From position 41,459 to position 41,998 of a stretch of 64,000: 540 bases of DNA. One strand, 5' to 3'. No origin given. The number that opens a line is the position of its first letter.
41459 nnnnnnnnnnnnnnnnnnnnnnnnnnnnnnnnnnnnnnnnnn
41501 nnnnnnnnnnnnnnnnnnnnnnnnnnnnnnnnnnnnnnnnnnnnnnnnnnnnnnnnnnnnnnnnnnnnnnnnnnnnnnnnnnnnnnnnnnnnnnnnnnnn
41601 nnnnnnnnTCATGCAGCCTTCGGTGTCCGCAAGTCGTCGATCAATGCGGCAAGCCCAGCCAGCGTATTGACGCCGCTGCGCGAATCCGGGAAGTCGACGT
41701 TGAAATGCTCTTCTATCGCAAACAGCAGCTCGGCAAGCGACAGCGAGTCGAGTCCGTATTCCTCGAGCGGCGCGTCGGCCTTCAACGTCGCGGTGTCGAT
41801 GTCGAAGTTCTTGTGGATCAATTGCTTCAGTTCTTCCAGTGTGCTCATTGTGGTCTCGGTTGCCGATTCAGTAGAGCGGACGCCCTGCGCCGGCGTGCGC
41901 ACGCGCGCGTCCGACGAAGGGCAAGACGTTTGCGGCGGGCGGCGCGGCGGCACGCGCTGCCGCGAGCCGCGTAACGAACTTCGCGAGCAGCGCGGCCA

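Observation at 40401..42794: Orphan three-gene operon: an alpha/beta hydrolase with Cys at the nucleophile elbow, a stand-alone ACP, and a NodE/FabF-like ketosynthase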

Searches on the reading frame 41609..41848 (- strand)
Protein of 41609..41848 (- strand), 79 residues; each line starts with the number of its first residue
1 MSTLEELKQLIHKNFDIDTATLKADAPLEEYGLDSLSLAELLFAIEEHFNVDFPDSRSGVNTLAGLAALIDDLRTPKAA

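Call 3: search_protein_families(library=pfam, proteins=[window:41609-41848:-], max_evalue=0.01)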
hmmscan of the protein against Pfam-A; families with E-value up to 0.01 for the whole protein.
window:41609-41848:- (79 aa): 2 families
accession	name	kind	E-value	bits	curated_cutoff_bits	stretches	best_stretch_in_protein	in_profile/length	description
PF00550.31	PP-binding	-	3.5e-13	50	20.8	1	5-70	1-67/67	Phosphopantetheine attachment site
PF23297.2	ACP_SdgA_C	-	0.00052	20.5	27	1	10-51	18-59/95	Highly reducing polyketide synthase sdgA, C-terminal ACP domain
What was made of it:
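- On Acyl carrier protein: PF00550 scores 50 bits against 20.8 (call 3).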

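Call 4: search_protein_families(library=ncbifam, proteins=[window:41609-41848:-], max_evalue=0.01)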
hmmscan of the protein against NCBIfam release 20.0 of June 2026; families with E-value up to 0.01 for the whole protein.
window:41609-41848:- (79 aa): 17 families
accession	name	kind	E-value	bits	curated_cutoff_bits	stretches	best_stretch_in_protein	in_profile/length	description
TIGR00517.1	acyl_carrier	equivalog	4.1e-09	36.2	70.45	1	2-57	3-59/77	acyl carrier protein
NF002148.0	PRK00982.1-2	subfamily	1.9e-08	34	71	1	2-57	4-60/79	acyl carrier protein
NF005480.0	PRK07081.1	equivalog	3.6e-08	33.2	72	1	9-70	7-70/83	acyl carrier protein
NF002149.0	PRK00982.1-3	equivalog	8e-08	32.1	106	1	1-58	1-60/78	acyl carrier protein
NF002150.0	PRK00982.1-4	subfamily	1.1e-07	32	66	1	4-71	7-76/80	acyl carrier protein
NF002151.0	PRK00982.1-5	equivalog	1.1e-06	28.7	92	1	3-58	4-60/78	acyl carrier protein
NF058660.1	cispen_ACP_AmcB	equivalog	1.9e-06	27.9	80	1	16-74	17-79/80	cispentacin biosynthesis acyl carrier protein AmcB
NF009104.0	PRK12449.1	equivalog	1.8e-05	24.6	70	1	4-73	7-75/80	acyl carrier protein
NF005079.0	PRK06508.1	equivalog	2.3e-05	24.7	83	1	2-55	3-57/93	acyl carrier protein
NF002147.0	PRK00982.1-1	equivalog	0.0001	22.1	84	1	4-57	9-63/83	acyl carrier protein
NF040636.1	AcpM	exception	0.0017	18.4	146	1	6-64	9-69/93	meromycolate extension acyl carrier protein AcpM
NF041183.1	Pks2_ls1_myc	equivalog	0.0029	14.5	2400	1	7-69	2018-2079/2086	sulfolipid-1 biosynthesis phthioceranic/hydroxyphthioceranic acid synthase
NF004533.0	PRK05883.1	equivalog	0.0033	17.2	72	1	6-53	27-75/100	acyl carrier protein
NF006031.0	PRK08172.1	equivalog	0.0048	17.5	76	1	7-66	9-70/82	acyl carrier protein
NF003757.0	PRK05350.1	equivalog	0.005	17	65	1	4-46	8-51/83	acyl carrier protein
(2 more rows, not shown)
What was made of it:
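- On Housekeeping AcpP (TIGR00517 equivalog): 36.2 bits against 70.45 (call 4).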
